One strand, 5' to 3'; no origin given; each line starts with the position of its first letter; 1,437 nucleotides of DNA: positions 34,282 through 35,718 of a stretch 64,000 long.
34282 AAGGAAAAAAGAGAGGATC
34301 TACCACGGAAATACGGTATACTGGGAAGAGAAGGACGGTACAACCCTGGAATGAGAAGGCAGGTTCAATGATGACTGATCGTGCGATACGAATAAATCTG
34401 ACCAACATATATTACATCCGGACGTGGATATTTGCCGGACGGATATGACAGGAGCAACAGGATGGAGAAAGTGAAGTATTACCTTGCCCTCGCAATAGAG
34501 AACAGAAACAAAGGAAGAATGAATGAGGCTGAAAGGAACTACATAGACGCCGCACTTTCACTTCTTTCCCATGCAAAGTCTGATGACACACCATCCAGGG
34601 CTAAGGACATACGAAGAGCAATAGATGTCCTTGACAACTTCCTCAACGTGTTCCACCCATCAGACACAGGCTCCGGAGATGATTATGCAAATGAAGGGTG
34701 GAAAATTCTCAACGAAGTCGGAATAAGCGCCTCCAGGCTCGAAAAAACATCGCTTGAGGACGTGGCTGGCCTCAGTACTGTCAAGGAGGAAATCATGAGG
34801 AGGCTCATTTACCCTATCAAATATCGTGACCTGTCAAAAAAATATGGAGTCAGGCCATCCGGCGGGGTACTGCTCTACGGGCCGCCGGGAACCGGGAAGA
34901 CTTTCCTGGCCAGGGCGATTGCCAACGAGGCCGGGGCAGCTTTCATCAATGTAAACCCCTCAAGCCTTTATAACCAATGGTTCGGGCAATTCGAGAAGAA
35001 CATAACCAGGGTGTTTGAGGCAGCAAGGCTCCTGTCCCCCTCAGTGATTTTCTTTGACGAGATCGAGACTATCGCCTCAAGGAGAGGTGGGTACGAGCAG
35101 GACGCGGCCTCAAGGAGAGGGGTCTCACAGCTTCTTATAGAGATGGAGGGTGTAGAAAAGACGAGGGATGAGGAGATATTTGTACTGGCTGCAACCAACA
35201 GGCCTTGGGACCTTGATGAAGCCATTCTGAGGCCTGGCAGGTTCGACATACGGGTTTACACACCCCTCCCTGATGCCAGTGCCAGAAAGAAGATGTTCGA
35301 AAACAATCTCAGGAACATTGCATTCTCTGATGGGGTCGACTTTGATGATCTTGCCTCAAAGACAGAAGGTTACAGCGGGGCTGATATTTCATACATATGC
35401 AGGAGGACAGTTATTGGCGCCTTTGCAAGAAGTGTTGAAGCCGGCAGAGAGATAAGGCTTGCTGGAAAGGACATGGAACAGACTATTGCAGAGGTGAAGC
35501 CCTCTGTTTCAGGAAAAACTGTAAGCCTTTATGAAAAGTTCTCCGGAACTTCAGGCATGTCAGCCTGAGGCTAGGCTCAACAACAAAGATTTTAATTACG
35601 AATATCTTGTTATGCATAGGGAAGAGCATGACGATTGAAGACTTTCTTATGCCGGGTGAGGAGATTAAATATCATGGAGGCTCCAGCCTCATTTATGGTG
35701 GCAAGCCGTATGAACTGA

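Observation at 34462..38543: Vps4-like MIT-AAA ATPase, PH-like protein, zinc-ribbon protein and ESCRT-III-like protein clustered with membrane proteins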

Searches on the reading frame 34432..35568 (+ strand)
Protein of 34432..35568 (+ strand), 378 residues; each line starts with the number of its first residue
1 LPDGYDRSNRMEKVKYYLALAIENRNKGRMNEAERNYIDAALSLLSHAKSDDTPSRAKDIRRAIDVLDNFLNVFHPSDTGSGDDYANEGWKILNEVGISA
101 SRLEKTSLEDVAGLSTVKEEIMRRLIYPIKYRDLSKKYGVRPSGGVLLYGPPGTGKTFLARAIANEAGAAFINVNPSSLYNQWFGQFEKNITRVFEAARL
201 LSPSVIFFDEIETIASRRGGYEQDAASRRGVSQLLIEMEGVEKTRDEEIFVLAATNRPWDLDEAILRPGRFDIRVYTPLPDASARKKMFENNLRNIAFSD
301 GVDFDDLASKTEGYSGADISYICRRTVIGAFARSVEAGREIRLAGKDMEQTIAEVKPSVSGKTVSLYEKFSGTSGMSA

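Call 3: search_protein_families(library=pfam, proteins=[window:34432-35568:+], max_evalue=1)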
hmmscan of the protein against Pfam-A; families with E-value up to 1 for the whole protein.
window:34432-35568:+ (378 aa): 42 families (the best 25 are shown)
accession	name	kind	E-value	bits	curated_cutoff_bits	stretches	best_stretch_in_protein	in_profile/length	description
PF00004.35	AAA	-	2.2e-40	138.6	21.2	1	146-278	1-130/131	ATPase family associated with various cellular activities (AAA)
PF17862.7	AAA_lid_3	-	2.5e-10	40.2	27.2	1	302-337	2-37/45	AAA+ lid domain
PF13191.12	AAA_16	-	2.3e-07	31.9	32.6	1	142-198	24-85/167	AAA ATPase domain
PF07728.20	AAA_5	-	1.2e-05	25.8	22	1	145-216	1-80/139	AAA domain (dynein-related subfamily)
PF05496.18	RuvB_N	-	4.3e-05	23.8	27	1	144-176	34-66/159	Holliday junction DNA helicase RuvB P-loop domain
PF07724.20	AAA_2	-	0.00022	21.7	27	1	142-238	2-98/166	AAA domain (Cdc48 subfamily)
PF13173.12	AAA_14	-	0.00027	21.4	27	1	146-214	5-74/129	AAA domain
PF01695.23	IstB_IS21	-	0.00054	20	24.1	1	144-174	93-123/238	IstB-like ATP binding protein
PF13401.12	AAA_22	-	0.00062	20.5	27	1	144-177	6-42/130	AAA domain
PF06068.19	TIP49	-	0.0011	18.7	23.8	1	145-183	52-92/347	TIP49 P-loop domain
PF13671.12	AAA_33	-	0.0034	18.1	27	1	146-174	2-30/143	AAA domain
PF20720.3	nSTAND3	-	0.0038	17.4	27.2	1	146-170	20-44/155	Novel STAND NTPase 3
PF00005.33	ABC_tran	-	0.0051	17.9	25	1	144-226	12-80/137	ABC transporter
PF00910.28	RNA_helicase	-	0.0051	17.7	21.5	1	146-180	1-35/105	RNA helicase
PF01057.23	Parvo_NS1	-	0.0077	15.7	20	1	145-165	115-135/271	Parvovirus non-structural protein NS1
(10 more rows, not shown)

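Call 4: search_protein_families(library=ncbifam, proteins=[window:34432-35568:+], max_evalue=1)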
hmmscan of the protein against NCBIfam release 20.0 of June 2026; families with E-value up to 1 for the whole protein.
window:34432-35568:+ (378 aa): 62 families (the best 25 are shown)
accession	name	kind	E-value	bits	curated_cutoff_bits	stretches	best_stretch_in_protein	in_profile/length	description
TIGR01243.1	CDC48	subfamily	1.2e-72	245.3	802.65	1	106-371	450-726/733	CDC48 family AAA ATPase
NF003069.1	PRK03992.1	subfamily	9.6e-62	209.3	500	1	105-333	127-355/379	proteasome-activating nucleotidase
NF041006.2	cell_div_CdvC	equivalog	5.8e-58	196.6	650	1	12-370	9-364/370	cell division protein CdvC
TIGR01242.2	TIGR01242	subfamily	2.2e-57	194.7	500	1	105-354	110-354/362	proteasome-activating nucleotidase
NF047748.1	PrtsmActNtasePan1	equivalog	1e-54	186.1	750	1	107-334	146-371/405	proteasome-activating nucleotidase Pan1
NF047747.1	PrtsmActNtasePan2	equivalog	1e-53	183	700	1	107-332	149-372/397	proteasome-activating nucleotidase Pan2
TIGR01241.2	FtsH_fam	equivalog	3.3e-53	181.4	600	1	103-330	156-382/598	ATP-dependent zinc metalloprotease FtsH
NF008004.0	PRK10733.1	equivalog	2.9e-41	141.2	1008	1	105-327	148-369/644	ATP-dependent zinc metalloprotease FtsH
TIGR03689.1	pup_AAA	equivalog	1.6e-38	132.7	504.75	1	107-362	180-441/512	proteasome ATPase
NF042959.1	IteA_antiphage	equivalog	2.9e-34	118.8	510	1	113-327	95-301/367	anti-phage ATPase IteA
TIGR03922.1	T7SS_EccA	equivalog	2.1e-11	43.1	466.65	1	106-254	273-423/557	type VII secretion AAA-ATPase EccA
NF003229.0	PRK04195.1-5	equivalog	6.6e-09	35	280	1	143-217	44-118/413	replication factor C large subunit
NF003230.0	PRK04195.1-6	equivalog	1.4e-07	30.6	441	1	106-182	11-78/494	replication factor C large subunit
NF009881.0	PRK13341.1-2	equivalog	2.1e-06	25.9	651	1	146-175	55-84/736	AAA family ATPase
NF005992.0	PRK08116.1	subfamily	2.4e-06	26.9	189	1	143-169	114-140/269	hypothetical protein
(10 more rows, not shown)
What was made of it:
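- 34462..35568 (+): Vps4-like ATPase, 368 aa. It has a MIT-like three-helix N-domain (residues 1-64, about 34462-34653), a linker, one AAA cassette with an LRPGRFD second region of homology, a lid and a C-terminal helix. Calls 3 and 4 (AAA, AAA_lid_3, CdvC model end to end).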

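Call 19: search_solved_structures(query=window:34462-35568:+, max_evalue=1e-20, show_alignments=0)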
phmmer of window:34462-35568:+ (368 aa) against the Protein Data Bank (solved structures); distinct sequences matched with E-value up to 1e-20: 266 (the best 60 are shown).
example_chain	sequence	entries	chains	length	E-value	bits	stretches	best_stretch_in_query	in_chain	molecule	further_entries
6oaa_B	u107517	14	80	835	4.1e-113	381.3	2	97-343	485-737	Cell division control protein 48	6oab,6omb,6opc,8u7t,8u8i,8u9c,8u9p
8dar_A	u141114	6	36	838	4.2e-113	381.3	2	97-343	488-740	Cell division control protein 48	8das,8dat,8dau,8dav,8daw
6oa9_A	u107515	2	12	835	1e-112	380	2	97-343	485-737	Cell division control protein 48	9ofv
6chs_H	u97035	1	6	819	1.1e-112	380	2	94-332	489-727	Putative cell division control protein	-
5c18_A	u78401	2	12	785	1.6e-112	379.3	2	94-364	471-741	Transitional endoplasmic reticulum ATPase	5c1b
7rlb_A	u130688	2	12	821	2.3e-110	372.2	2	94-331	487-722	Transitional endoplasmic reticulum ATPase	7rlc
1r7r_A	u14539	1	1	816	3.2e-110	371.8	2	94-331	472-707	Transitional endoplasmic reticulum ATPase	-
7rlj_A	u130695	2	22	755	3.3e-110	371.8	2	94-331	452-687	Transitional endoplasmic reticulum ATPase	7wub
8yka_A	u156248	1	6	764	3.4e-110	371.7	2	94-331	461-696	Transitional endoplasmic reticulum ATPase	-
7wub_C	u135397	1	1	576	3.7e-110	371.6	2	94-331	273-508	Transitional endoplasmic reticulum ATPase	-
7wub_D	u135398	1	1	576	3.7e-110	371.6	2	94-332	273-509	Transitional endoplasmic reticulum ATPase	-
5c19_A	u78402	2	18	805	3.8e-110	371.5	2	94-332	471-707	Transitional endoplasmic reticulum ATPase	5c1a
7y4w_A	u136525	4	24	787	3.8e-110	371.5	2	94-331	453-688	Transitional endoplasmic reticulum ATPase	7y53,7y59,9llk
7k57_A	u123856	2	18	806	4.2e-110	371.4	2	94-331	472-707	Transitional endoplasmic reticulum ATPase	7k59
10qq_A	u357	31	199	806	4.2e-110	371.4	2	94-331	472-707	Transitional endoplasmic reticulum ATPase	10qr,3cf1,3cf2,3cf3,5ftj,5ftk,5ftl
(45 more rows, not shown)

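Call 45: search_protein_representatives(protein=window:34462-35568:+)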
Query: 368 residues. Proteins with E-value up to 0.001 (for the whole library): 100596; up to 1e-10: 51114; up to 1e-30: 13180. The best 150 are listed.
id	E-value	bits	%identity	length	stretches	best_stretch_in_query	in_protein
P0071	9.7e-174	593.8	38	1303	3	42-350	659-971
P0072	4.1e-161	552.3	39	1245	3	95-350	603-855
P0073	3.3e-156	536.2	68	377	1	1-362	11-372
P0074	1.3e-155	534.2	36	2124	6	118-333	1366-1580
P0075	6.1e-155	532.0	41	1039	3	88-352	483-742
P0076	2.7e-153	526.6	39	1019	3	97-359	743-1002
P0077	1.6e-147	507.7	33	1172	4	94-359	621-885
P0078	1.3e-145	501.3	35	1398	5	126-346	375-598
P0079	8.3e-145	498.7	37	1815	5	82-310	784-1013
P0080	1.1e-139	481.9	38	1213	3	87-338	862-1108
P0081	4.5e-139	479.9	34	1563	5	118-331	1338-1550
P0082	5.1e-136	469.8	34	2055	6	120-317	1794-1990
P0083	7.6e-132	456.1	44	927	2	93-363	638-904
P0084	4.1e-124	430.7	34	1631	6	97-311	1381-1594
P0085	7.1e-123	426.6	35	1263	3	89-326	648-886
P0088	4.8e-119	414.0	42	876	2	96-360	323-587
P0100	1.6e-110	385.9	41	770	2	95-360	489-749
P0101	6.5e-110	384.0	38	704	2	20-364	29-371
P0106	1.1e-107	376.7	41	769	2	95-359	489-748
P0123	2.7e-103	362.2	42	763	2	94-315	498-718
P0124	3.0e-103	362.1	42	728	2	97-333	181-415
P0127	3.9e-103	361.7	39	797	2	96-360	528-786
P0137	3.5e-102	358.6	39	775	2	89-323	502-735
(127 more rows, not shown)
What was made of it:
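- Tried and rejected: It was uninformative about nearest neighbours (call 45).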

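Call 65: predict_structure(alignment_id=A5)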
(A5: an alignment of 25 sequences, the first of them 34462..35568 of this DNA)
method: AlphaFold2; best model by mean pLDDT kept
length: 368 residues; sequences in the alignment: 25
mean_pLDDT: 81.3   pTM: 0.71
mean pLDDT of the five models: 81.3, 79.0, 77.9, 77.2, 75.2
residues with pLDDT >= 90: 129; 70-90: 167; 50-70: 58; < 50: 14
segments of 3 or more residues with pLDDT < 50: 64-72, 365-368
pLDDT, mean of each block of 10 residues (from residue 1): 77 63 74 74 62 70 43 63 75 71 89 84 81 83 91 87 85 76 90 89 81 74 88 71 93 88 92 95 89 93 95 94 93 92 93 88 52
secondary structure, 60 per line:
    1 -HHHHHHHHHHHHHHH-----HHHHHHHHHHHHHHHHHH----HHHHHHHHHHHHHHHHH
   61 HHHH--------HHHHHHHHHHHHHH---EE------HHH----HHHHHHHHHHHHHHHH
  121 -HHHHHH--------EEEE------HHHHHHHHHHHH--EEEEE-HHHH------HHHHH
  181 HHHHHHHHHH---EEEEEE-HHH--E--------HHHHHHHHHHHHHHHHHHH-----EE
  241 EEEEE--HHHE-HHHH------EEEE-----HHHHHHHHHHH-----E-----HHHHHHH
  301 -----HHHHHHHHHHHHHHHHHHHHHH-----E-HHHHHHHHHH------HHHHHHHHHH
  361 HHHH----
elements in order: H2-16 H22-39 H44-64 H73-86 H105-120 H122-127 E136-139 H146-157 E160-164 H166-169 H176-190 E194-199 H215-233 E239-245 H253-256 E263-266 H272-282 H294-300 H306-327 H335-344 H351-364
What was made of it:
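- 34462..35568 (+): Call 65 (AF2 pLDDT 81; helices 2-16/22-39/44-64; C-terminal helix 351-364).
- On Vps4 / CdvC ATPases: AF2 models three helices at 2-16, 22-39 and 44-64, with pLDDT 62-77 (call 65). AF2 models a helix at 351-364 (call 65).
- Checked: Its first 64 residues form three helices (2-16, 22-39, 44-64) (call 65).
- AF2 gives a three-helix N-domain and a C-terminal helix (call 65).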

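Call 67: fold_search(model_id=the predicted structure, library=pdb)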
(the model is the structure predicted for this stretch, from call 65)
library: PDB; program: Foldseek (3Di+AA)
matches with E <= 10: 1870; with E <= 0.001: 1583
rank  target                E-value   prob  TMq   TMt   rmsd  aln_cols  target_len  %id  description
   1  7lmz_E                4.4e-26  1.00  0.71  0.36  11.4       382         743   32  Cryo-EM structure of human p97 in complex with Npl4/Ufd1 and Ub6 (Class 1) (released 2021-09-15)
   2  7ln2_E                2.7e-25  1.00  0.72  0.37   7.0       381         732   32  Cryo-EM structure of human p97 in complex with Npl4/Ufd1 and polyubiquitinated Ub-Eos (FOM, Class 1) (released 2021-09-15)
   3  9yrc_A                3.0e-25  1.00  0.71  0.48  11.4       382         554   32  p97Ufd1-Npl4 complex processing poly-ubiquitinated substrate in the presence of ATP (released 2026-03-25)
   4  7ln4_E                6.0e-25  1.00  0.71  0.36  11.9       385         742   32  Cryo-EM structure of human p97 in complex with Npl4/Ufd1 and polyubiquitinated Ub-Eos (FOM, Class 3) (released 2021-09-15)
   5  7lmz_B                1.6e-24  1.00  0.70  0.36   6.9       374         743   32  Cryo-EM structure of human p97 in complex with Npl4/Ufd1 and Ub6 (Class 1) (released 2021-09-15)
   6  9yrc_D                1.9e-24  1.00  0.69  0.46  11.6       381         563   32  p97Ufd1-Npl4 complex processing poly-ubiquitinated substrate in the presence of ATP (released 2026-03-25)
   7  7ln1_B                2.4e-24  1.00  0.68  0.36   9.2       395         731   31  Cryo-EM structure of human p97 in complex with Npl4/Ufd1 and Ub6 (Class 3) (released 2021-09-15)
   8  7ln4_D                2.7e-24  1.00  0.69  0.35   9.5       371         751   33  Cryo-EM structure of human p97 in complex with Npl4/Ufd1 and polyubiquitinated Ub-Eos (FOM, Class 3) (released 2021-09-15)
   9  7ln1_C                3.5e-24  1.00  0.69  0.36  11.2       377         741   32  Cryo-EM structure of human p97 in complex with Npl4/Ufd1 and Ub6 (Class 3) (released 2021-09-15)
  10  9yrc_C                4.8e-24  1.00  0.69  0.47   9.4       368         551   33  p97Ufd1-Npl4 complex processing poly-ubiquitinated substrate in the presence of ATP (released 2026-03-25)
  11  9m3w_A                5.3e-24  1.00  0.73  0.37   6.0       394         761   31  Arabidopsis thaliana CDC48A bound to AMP-PNP (AMPPNP-Up) (released 2025-10-29)
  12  8u9z_B                7.4e-24  1.00  0.70  0.47   9.1       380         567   33  Cdc48-Shp1 unfolding native substrate, Class 7 (released 2024-11-06)
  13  9bji_A                8.2e-24  1.00  0.69  0.45   8.5       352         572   30  Cryo-EM structure of apo NVL (released 2026-01-21)
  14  8ua1_B                9.1e-24  1.00  0.69  0.46  11.7       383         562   33  Cdc48-Shp1 unfolding native substrate, Class 9 (released 2024-11-06)
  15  8u7t_C                1.1e-23  1.00  0.70  0.48   6.2       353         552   35  Substrate-bound Cdc48, Class 1 (released 2024-11-06)
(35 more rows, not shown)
